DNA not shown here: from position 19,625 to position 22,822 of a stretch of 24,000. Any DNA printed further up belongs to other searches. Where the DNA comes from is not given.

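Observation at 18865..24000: Candidate regulated, methylation-linked defence operon: XRE - ImmA/IrrE - Mod-like MTase - PHP/ABC-ATPase, with no Res helicase in view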

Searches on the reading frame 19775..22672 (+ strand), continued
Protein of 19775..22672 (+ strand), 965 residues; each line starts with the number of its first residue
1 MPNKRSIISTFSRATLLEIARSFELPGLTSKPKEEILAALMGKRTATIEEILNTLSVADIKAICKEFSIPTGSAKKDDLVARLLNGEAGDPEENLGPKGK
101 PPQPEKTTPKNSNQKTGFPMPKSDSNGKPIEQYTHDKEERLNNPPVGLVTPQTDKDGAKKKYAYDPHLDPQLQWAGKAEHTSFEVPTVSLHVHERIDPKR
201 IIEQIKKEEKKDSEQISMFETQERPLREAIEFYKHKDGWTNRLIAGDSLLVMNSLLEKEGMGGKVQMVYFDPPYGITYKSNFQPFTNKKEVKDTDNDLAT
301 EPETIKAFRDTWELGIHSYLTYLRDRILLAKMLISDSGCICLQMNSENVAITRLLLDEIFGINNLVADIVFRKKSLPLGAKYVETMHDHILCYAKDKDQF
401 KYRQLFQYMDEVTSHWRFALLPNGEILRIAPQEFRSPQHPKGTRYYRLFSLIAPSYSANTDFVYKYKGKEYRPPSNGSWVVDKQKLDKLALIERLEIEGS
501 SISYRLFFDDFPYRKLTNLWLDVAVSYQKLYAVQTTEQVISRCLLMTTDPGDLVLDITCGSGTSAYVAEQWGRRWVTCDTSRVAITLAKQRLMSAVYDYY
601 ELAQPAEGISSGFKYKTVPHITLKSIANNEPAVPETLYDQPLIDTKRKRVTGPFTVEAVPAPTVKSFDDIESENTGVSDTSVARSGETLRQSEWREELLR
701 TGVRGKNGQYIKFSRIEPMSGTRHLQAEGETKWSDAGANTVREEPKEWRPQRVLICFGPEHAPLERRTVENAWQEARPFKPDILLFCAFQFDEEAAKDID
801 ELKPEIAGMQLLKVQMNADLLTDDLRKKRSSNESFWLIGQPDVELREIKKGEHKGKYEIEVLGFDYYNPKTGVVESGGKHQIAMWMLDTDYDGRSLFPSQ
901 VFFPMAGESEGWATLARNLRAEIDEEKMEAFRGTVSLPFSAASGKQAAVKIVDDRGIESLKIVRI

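Call 35: search_protein_families(library=padloc, proteins=[L099:3770-4912:+, L099:4918-5511:+, L107:9688-11424:+, L111:2783-3292:+, L111:3273-4061:+, L153:4352-5035:+, L165:2655-3452:+, L165:3431-4141:+, L103:5771-6919:+, L092:13127-13906:+], max_evalue=0.0001)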
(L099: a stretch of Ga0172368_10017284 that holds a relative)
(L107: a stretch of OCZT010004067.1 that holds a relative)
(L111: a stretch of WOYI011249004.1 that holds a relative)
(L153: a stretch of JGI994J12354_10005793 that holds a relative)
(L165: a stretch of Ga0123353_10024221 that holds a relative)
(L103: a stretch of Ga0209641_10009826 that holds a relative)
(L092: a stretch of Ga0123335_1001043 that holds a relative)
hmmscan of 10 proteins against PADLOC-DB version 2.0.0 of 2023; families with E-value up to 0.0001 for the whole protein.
L099:3770-4912:+ (380 aa): 69 families (the best 25 are shown)
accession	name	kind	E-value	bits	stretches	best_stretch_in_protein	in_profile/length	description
PDLC04180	HEC-01A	-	1.3e-161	536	1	1-379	1-380/382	-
PDLC04178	HEC-01A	-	3.3e-42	143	1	2-343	8-354/399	-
PDLC02980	AriA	-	2.8e-34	117.5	1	26-320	3-303/304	-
PDLC04182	HEC-01A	-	6.4e-31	105.7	2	130-359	163-389/406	-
PDLC04175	HEC-01A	-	1.4e-27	94.7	2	3-164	6-154/363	-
PDLC04179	HEC-01A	-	1e-22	78.9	2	130-348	217-431/459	-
PDLC02335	AbiLi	-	8.3e-22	75.7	1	3-333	50-251/326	AbiLi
PDLC04176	HEC-01A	-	1.9e-20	71.6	1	1-342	1-341/371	-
PDLC04144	HEC-01B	-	9.6e-20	69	2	1-104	1-103/395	-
PDLC04541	PDC-M25A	-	3.9e-19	67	1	3-316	2-306/380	-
PDLC04177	HEC-01A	-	4.1e-19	66.9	1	1-341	3-361/393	-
PDLC04135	mad3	-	5.6e-19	66.9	2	3-50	2-50/374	mads_3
PDLC04391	PDC-M07A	-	1.4e-18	65.1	1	3-109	2-112/412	-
PDLC04183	HEC-01A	-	1.5e-18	65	1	4-106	6-109/402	-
PDLC02979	AriA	-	1.8e-17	62.2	2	1-141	1-83/373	-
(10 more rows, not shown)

L099:4918-5511:+ (197 aa): 8 families
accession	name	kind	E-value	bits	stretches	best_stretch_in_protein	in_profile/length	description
PDLC04194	HEC-01B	-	1.2e-68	228.9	1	3-196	5-199/204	-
PDLC04193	HEC-01B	-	3.5e-50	168.6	1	5-193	4-191/195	-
PDLC04197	HEC-01B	-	9.3e-43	144.2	1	4-194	3-189/192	-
PDLC04191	HEC-01B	-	1.3e-08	33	1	46-146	55-151/192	-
PDLC04205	HEC-01B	-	3.2e-07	28.3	1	42-111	62-135/213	-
PDLC04206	HEC-01B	-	9.6e-07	26.8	1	28-108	47-133/219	-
PDLC04185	HEC-01B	-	3.4e-06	25.2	1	53-143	61-148/188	-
PDLC04210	HEC-01B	-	8.8e-06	23.6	1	86-141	111-173/217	-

L107:9688-11424:+ (578 aa): 107 families (the best 25 are shown)
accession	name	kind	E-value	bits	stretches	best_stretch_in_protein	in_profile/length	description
PDLC03878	NsnB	-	1.6e-23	82.1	1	1-335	1-293/345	-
PDLC02980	AriA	-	6.9e-19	66.9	1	244-319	221-299/304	-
PDLC02981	AriAB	-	7.4e-19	65.9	1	284-482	334-539/694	-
PDLC04135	mad3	-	8.5e-19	66.3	2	241-334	246-337/374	mads_3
PDLC02979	AriA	-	5.3e-18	63.9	2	1-43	1-45/373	-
PDLC00271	PtuA1|PtuA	-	7.5e-18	63.3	2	280-340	278-340/421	AAA ATPase domain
PDLC02335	AbiLi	-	8.5e-18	62.5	1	1-337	49-254/326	AbiLi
PDLC00278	PtuA1|PtuA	-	2.3e-16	58.1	2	2-44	3-46/436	AAA ATPase domain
PDLC02358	Old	-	7.1e-16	56.1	1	2-43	4-45/578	Old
PDLC00298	PtuA1|PtuA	-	3.5e-15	54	2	2-43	3-45/423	AAA ATPase domain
PDLC00067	GajA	-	7.9e-14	49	2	2-43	5-46/604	AAA ATPase domain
PDLC02915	ATPase-Toprim_I-B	-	9.8e-14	49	1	1-42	2-43/623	-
PDLC00284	PtuA1|PtuA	-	1.4e-13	48.5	2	280-338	391-450/545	AAA ATPase domain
PDLC00277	PtuA1|PtuA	-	8.9e-13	46.2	2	284-338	288-343/423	AAA ATPase domain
PDLC02913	ATPase_I-A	-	9e-13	46.2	2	280-350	363-433/508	-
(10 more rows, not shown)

L111:2783-3292:+ (169 aa): 0 families

L111:3273-4061:+ (262 aa): 2 families
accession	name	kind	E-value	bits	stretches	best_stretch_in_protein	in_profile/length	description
PDLC04540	PDC-M24B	-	6.2e-17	60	1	27-152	19-143/256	-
PDLC04539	PDC-M24B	-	5.3e-15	53.6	1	8-151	4-145/255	-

L153:4352-5035:+ (227 aa): 1 family
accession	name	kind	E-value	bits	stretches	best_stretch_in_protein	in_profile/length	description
PDLC04163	HEC-09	-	1.2e-71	238.6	2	110-227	88-203/203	-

L165:2655-3452:+ (265 aa): 0 families

L165:3431-4141:+ (236 aa): 0 families

L103:5771-6919:+ (382 aa): 57 families (the best 25 are shown)
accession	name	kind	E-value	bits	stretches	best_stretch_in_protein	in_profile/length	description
PDLC04180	HEC-01A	-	2.1e-162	538.7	1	1-380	1-380/382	-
PDLC04178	HEC-01A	-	2.2e-35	120.5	1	2-338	8-348/399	-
PDLC02980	AriA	-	5.3e-33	113.3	1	26-321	3-303/304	-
PDLC04182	HEC-01A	-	1.5e-29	101.2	2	134-361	167-390/406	-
PDLC04175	HEC-01A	-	1.7e-24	84.6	2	3-144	6-138/363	-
PDLC04183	HEC-01A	-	3.9e-22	76.9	1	4-109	6-112/402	-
PDLC04144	HEC-01B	-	3.1e-20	70.6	2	1-117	1-118/395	-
PDLC04176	HEC-01A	-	1.3e-19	68.8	2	1-144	1-136/371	-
PDLC04177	HEC-01A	-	3.4e-19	67.1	2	2-106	4-106/393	-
PDLC02335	AbiLi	-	1.2e-18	65.3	1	3-326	50-243/326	AbiLi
PDLC04179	HEC-01A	-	2.6e-18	64.4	2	3-83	2-77/459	-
PDLC04391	PDC-M07A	-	6.7e-18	62.9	1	3-112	2-115/412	-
PDLC02979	AriA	-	8.2e-18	63.3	2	1-45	1-46/373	-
PDLC04135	mad3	-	1.7e-17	62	1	3-346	2-349/374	mads_3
PDLC04541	PDC-M25A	-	4.4e-16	56.9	1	3-317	2-306/380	-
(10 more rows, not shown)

L092:13127-13906:+ (260 aa): 1 family
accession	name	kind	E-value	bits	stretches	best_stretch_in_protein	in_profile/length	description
PDLC04962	PDC-S22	-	3.2e-132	437.8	1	3-259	6-264/281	-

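Call 36: search_protein_families(library=pfam, proteins=[L099:3770-4912:+, L099:4918-5511:+, L107:9688-11424:+, L111:2783-3292:+, L111:3273-4061:+, L153:4352-5035:+, L165:2655-3452:+, L165:3431-4141:+, L103:5771-6919:+, L092:13127-13906:+], max_evalue=0.0001)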
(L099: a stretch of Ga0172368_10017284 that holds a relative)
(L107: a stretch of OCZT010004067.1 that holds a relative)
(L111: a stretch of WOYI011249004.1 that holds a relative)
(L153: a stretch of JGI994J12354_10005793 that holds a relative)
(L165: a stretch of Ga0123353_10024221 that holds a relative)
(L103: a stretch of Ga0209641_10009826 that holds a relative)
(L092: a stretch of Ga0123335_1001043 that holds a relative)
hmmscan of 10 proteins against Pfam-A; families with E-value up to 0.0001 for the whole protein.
L099:3770-4912:+ (380 aa): 4 families
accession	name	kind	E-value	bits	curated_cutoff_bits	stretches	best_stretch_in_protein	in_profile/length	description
PF13304.12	AAA_21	-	2e-38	133.6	27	1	26-320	3-303/304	AAA domain, putative AbiEii toxin, Type IV TA system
PF13175.12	AAA_15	-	2.2e-15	57.6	32.1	1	1-78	1-55/374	AAA ATPase domain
PF02463.25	SMC_N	-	4.6e-08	33.2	40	1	3-45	2-47/220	RecF/RecN/SMC N terminal domain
PF13555.12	AAA_29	-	3.8e-06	27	27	1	4-42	2-42/61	P-loop containing region of AAA domain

L099:4918-5511:+ (197 aa): 1 family
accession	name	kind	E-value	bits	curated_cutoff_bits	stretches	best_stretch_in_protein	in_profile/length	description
PF14103.11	DUF4276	-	5.7e-06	27.1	30.2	1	16-136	9-154/192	Domain of unknown function (DUF4276)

L107:9688-11424:+ (578 aa): 4 families
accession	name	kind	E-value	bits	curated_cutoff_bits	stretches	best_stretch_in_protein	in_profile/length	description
PF13175.12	AAA_15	-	3.9e-18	66.7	32.1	2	1-43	1-45/374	AAA ATPase domain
PF13304.12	AAA_21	-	9.4e-17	62.5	27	1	26-318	4-298/304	AAA domain, putative AbiEii toxin, Type IV TA system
PF02463.25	SMC_N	-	2.3e-13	50.5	40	1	1-42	1-45/220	RecF/RecN/SMC N terminal domain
PF13476.12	AAA_23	-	1.6e-06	29.3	27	1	5-109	2-83/201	AAA domain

L111:2783-3292:+ (169 aa): 0 families

L111:3273-4061:+ (262 aa): 1 family
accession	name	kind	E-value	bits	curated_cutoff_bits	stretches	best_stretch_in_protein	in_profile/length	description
PF08861.15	DUF1828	-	1.2e-21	77.2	22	1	37-127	1-90/91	Domain of unknown function DUF1828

L153:4352-5035:+ (227 aa): 1 family
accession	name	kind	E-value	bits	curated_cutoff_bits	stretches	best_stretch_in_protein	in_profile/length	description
PF01936.24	NYN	-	4.5e-09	37.4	24.2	1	88-180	34-128/145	NYN domain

L165:2655-3452:+ (265 aa): 0 families

L165:3431-4141:+ (236 aa): 0 families

L103:5771-6919:+ (382 aa): 5 families
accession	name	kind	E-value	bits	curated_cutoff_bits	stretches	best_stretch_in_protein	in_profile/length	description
PF13304.12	AAA_21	-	1.1e-37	131.1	27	1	26-321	3-303/304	AAA domain, putative AbiEii toxin, Type IV TA system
PF13175.12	AAA_15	-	1.1e-14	55.3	32.1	1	1-45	1-46/374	AAA ATPase domain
PF02463.25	SMC_N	-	1.3e-06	28.5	40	1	3-45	2-47/220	RecF/RecN/SMC N terminal domain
PF13476.12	AAA_23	-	1.4e-05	26.3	27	1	5-45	1-42/201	AAA domain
PF13555.12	AAA_29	-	2.7e-05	24.3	27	1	4-42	2-42/61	P-loop containing region of AAA domain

L092:13127-13906:+ (260 aa): 1 family
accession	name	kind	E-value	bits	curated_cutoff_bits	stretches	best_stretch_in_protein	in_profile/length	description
PF04383.19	KilA-N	-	2.5e-22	79.2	23.8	1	9-138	4-106/107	KilA-N domain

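Call 55: search_solved_structures(query=window:19775-22669:+, max_evalue=0.001)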
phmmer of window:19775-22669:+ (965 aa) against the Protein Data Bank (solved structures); distinct sequences matched with E-value up to 0.001: 5.
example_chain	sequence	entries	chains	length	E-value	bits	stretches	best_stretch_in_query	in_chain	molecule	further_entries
6k0w_B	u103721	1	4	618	1.2e-19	73.1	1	240-399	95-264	Adenine specific DNA methyltransferase (Mod)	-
4zcf_A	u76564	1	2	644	1.5e-12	49.5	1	241-400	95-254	Restriction endonuclease EcoP15I, modification subunit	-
6pbd_A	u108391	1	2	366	5.2e-07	31.2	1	527-595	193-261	Modification methylase CcrMI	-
7dsu_A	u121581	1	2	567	7.2e-07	30.7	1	228-393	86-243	Mbo45V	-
1g60_A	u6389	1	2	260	5.1e-05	24.6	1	537-584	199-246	Adenine-specific Methyltransferase MboIIA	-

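Call 61: search_protein_families(library=ncbifam, proteins=[L154:3758-6550:+, L086:8689-9927:+], max_evalue=0.001)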
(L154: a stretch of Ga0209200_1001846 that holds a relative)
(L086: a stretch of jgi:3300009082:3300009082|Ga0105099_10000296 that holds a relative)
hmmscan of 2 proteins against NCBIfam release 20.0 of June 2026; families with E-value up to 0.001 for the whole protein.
L154:3758-6550:+ (930 aa): 17 families
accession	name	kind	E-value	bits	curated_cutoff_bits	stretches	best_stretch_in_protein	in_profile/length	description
NF045780.1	TrlF_fam_ATP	equivalog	1.4e-177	593.3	350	1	7-926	2-944/944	TrlF family AAA-like ATPase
NF042955.1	Ppl_antiphage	equivalog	6.2e-115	385.1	1000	2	228-924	195-881/882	anti-phage protein Ppl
NF045781.1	Spaf1101_AAA_ATP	equivalog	4.9e-66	223.7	475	2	523-926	423-833/836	Spaf_1101 family AAA-like ATPase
NF038032.1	CehA_McbA_metalo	domain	1.6e-13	50.8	80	1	9-147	1-118/315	CehA/McbA family metallohydrolase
NF047791.1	RNaseRnm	equivalog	2.1e-08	33.8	375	1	13-111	3-100/275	RNase RNM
NF041577.1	nside_bi_sphtase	equivalog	1.4e-07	31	400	1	12-101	3-89/276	3',5'-nucleoside bisphosphate phosphatase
NF053563.1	Rkd4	equivalog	8.6e-06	24.2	860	1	439-720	162-445/747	arcadin-4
NF003034.1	PRK03918.1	equivalog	1.6e-05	23.1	700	1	307-698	16-389/878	DNA double-strand break repair ATPase Rad50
TIGR02169.1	SMC_prok_A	equivalog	5e-05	21.2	729.4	1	461-712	688-938/1165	chromosome segregation protein SMC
TIGR04521.1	ECF_ATPase_2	equivalog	5.4e-05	22.4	330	0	811-871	146-207/279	energy-coupling factor transporter ATPase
NF040873.1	AztA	equivalog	5.9e-05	22.7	220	0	805-871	115-181/191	zinc ABC transporter ATP-binding protein AztA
NF004981.0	PRK06361.1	equivalog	0.00011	21.6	117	1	13-81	2-74/217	histidinol phosphate phosphatase domain-containing protein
TIGR01166.1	cbiO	subfamily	0.00025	20.6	211.8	0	805-870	123-188/190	cobalt ABC transporter, ATP-binding protein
NF008379.0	PRK11174.1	equivalog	0.00031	19.6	684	0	296-345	360-407/588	heme ABC transporter permease/ATP-binding protein CydD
NF000355.4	ribo_prot_ABC_F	equivalog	0.00035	19.6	380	1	789-868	94-173/499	ribosomal protection-like ABC-F family protein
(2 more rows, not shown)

L086:8689-9927:+ (412 aa): 0 families

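Call 62: search_protein_families(library=padloc, proteins=[L154:3758-6550:+, L086:8689-9927:+], max_evalue=0.001)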
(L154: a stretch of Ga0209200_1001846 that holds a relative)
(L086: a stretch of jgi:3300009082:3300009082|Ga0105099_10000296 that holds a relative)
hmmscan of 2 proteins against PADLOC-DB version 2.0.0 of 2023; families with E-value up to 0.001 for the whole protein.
L154:3758-6550:+ (930 aa): 8 families
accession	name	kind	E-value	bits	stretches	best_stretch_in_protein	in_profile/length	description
PDLC02208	Ppl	-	1.3e-96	322.7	2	231-924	205-891/894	-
PDLC04135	mad3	-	5.8e-13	47.1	1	555-871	79-326/374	mads_3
PDLC04678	PDC-M49A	-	3.3e-12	43.5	2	12-167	4-162/681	-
PDLC04680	PDC-M49A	-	3.2e-11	40.5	2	12-131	3-115/674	-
PDLC03859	LmuB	-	2.5e-05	21.7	0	291-382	5-74/611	-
PDLC00096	GajA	-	0.00039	17.3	1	306-367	16-72/630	AAA ATPase domain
PDLC03862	LmuB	-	0.00068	16.1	1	296-335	9-48/643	-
PDLC03863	LmuB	-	0.00078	16.2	1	291-385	5-76/610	-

L086:8689-9927:+ (412 aa): 3 families
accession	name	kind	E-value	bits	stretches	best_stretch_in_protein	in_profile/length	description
PDLC02402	Aga_SIR2-PNTD1-PNTD2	-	1.2e-21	74.6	1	136-401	299-554/876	Class I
PDLC02418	Aga_SIR2-Kinase-PNTD1-PNTD2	-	6.1e-19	65.7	1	133-390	155-422/756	Class I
PDLC02394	pAgo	-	6.6e-18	61.9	1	37-338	64-355/1121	-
